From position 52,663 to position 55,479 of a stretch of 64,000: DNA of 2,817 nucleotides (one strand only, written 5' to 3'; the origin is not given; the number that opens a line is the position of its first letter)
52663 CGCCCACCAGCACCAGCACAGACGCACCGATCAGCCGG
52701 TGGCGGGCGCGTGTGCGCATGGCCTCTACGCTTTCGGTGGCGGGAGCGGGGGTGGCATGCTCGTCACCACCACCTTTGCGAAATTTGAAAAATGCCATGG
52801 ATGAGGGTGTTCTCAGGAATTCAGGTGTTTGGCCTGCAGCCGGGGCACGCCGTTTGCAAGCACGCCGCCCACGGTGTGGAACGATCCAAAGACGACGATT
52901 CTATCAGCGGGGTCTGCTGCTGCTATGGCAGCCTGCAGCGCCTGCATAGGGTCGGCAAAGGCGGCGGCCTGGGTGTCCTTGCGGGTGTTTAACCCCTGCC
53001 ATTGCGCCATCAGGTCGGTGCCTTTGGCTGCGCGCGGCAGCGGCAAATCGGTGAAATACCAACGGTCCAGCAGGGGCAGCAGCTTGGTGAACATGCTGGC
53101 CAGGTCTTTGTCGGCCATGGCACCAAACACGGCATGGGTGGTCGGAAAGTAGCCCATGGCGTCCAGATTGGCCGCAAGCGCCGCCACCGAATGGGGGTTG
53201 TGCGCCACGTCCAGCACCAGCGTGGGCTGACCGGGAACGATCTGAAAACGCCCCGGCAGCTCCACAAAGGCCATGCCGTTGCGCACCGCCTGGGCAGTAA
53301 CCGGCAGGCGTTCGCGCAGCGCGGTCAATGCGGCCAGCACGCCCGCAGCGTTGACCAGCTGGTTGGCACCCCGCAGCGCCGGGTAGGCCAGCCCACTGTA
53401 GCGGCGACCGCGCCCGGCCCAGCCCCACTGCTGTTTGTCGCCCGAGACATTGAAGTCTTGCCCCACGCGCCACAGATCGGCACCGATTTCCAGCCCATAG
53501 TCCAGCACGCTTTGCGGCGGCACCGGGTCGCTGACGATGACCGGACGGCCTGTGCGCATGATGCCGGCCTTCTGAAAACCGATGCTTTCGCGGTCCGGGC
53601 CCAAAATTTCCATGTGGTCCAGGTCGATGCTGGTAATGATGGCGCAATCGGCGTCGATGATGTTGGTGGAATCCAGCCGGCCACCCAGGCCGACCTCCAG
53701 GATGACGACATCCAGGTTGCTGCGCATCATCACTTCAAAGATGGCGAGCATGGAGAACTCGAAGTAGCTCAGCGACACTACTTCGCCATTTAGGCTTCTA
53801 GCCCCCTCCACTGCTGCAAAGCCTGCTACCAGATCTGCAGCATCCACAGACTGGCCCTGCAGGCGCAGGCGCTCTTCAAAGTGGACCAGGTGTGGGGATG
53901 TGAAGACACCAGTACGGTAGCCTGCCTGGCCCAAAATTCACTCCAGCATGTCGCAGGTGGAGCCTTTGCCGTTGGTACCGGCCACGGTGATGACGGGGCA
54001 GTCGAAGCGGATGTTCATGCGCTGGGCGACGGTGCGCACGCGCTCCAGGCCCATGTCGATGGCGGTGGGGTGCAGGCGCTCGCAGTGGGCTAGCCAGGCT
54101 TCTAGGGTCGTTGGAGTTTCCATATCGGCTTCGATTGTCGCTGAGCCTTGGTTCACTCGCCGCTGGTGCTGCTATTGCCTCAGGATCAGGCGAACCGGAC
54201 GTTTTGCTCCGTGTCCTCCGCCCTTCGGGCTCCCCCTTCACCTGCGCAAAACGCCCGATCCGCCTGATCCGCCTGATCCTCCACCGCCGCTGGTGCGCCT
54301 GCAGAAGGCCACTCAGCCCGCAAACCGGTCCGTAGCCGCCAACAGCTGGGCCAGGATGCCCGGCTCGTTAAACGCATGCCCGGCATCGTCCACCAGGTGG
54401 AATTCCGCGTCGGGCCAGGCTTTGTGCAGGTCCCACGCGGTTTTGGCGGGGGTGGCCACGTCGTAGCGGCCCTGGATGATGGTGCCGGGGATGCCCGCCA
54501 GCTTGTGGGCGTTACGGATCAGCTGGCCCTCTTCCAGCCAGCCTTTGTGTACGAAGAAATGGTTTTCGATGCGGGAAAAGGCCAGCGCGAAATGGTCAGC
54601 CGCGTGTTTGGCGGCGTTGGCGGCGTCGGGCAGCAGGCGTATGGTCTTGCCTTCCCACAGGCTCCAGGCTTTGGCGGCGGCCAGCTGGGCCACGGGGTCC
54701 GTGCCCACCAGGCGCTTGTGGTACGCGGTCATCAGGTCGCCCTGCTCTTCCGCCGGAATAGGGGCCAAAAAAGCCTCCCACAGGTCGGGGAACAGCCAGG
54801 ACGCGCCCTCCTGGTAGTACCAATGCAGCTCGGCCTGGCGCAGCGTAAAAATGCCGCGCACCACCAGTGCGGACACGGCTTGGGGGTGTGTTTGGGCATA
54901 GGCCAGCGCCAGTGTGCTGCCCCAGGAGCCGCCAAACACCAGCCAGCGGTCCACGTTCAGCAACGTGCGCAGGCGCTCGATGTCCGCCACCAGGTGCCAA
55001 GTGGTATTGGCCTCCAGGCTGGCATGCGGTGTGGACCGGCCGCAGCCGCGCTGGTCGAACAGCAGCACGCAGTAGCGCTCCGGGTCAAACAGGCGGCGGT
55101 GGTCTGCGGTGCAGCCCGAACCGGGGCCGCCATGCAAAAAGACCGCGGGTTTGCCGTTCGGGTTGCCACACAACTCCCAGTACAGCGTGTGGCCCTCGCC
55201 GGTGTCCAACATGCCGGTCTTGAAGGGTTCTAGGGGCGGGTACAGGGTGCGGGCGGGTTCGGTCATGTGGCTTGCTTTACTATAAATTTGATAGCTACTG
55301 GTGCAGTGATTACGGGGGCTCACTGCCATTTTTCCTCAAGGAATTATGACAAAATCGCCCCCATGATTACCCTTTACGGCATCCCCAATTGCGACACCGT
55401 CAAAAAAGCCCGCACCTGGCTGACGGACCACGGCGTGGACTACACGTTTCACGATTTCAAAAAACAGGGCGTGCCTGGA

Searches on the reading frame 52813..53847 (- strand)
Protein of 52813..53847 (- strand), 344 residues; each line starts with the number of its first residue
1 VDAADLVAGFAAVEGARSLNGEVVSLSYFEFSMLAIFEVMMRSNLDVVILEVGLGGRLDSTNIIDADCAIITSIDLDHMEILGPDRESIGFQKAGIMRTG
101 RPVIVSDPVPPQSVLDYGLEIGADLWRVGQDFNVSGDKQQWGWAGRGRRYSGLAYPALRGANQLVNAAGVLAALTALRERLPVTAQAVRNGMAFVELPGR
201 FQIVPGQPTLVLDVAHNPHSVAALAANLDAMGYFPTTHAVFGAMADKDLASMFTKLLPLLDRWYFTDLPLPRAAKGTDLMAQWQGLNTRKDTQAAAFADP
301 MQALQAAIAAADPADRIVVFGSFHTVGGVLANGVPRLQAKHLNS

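Call 83: search_protein_families(library=pfam, proteins=[window:52813-53847:-], max_evalue=0.00001)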
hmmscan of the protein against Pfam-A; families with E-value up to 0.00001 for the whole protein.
window:52813-53847:- (344 aa): 1 family
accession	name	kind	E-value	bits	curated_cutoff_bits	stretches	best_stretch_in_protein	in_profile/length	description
PF02875.26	Mur_ligase_C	-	1.1e-21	78.4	28.4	1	199-323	1-127/127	Mur ligase, glutamate ligase domain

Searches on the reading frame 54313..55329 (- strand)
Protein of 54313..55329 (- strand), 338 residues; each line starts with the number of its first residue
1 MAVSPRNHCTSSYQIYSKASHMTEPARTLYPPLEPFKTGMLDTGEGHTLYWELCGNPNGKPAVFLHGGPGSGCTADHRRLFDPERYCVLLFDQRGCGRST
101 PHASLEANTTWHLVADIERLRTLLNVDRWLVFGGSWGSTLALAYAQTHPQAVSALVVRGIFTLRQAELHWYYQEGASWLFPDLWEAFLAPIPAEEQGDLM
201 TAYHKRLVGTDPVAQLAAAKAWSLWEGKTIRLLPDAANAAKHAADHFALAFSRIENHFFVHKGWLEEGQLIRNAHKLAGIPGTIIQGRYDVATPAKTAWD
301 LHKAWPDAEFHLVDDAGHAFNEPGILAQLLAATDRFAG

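Call 83: search_protein_families(library=pfam, proteins=[window:54313-55329:-], max_evalue=0.00001)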
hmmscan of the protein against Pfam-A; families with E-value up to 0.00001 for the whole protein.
window:54313-55329:- (338 aa): 3 families
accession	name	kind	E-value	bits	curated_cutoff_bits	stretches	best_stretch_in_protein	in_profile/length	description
PF00561.26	Abhydrolase_1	-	2.9e-32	112.7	25.8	1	63-321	4-241/245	alpha/beta hydrolase fold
PF12146.15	Hydrolase_4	-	5.7e-10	39.3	27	1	75-319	21-233/239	Serine aminopeptidase, S33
PF12697.13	Abhydrolase_6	-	3.3e-08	34.9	26.3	1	63-322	2-208/217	Alpha/beta hydrolase family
